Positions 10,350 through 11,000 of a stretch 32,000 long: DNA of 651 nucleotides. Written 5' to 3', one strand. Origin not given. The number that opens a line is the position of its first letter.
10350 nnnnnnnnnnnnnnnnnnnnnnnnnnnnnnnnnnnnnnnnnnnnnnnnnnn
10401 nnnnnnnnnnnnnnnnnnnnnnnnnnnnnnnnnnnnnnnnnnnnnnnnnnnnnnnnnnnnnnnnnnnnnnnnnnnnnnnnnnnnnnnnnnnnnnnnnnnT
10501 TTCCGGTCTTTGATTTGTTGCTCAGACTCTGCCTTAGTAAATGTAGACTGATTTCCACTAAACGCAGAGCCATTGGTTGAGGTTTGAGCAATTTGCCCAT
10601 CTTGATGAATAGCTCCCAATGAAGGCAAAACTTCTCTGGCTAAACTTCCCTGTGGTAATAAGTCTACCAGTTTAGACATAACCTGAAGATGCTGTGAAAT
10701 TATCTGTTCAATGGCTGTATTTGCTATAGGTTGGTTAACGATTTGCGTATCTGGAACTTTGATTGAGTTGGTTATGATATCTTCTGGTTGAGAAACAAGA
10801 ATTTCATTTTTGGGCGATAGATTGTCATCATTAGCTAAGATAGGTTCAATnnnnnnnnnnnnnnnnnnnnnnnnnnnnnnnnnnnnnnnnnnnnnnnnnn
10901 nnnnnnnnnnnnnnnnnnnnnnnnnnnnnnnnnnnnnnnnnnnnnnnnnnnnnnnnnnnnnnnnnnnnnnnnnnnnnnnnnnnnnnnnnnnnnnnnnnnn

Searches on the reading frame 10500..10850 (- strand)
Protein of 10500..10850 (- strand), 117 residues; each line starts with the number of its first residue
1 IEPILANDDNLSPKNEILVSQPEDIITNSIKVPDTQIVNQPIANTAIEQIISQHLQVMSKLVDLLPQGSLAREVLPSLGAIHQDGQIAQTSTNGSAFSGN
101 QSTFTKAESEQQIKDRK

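Call 72: search_protein_families(library=pfam, proteins=[window:10500-10850:-], max_evalue=10)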
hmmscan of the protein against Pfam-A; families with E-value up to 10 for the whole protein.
window:10500-10850:- (117 aa): 0 families
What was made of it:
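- On Class 1 cis-AT PKS docking domain (DEBS2/3 type): Pfam scan of the 72-aa tail and of both pre-AMT linkers at E up to 10 gave no docking family (call 72).
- Tried and rejected: Pfam on the tail and linkers: no family (call 72).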
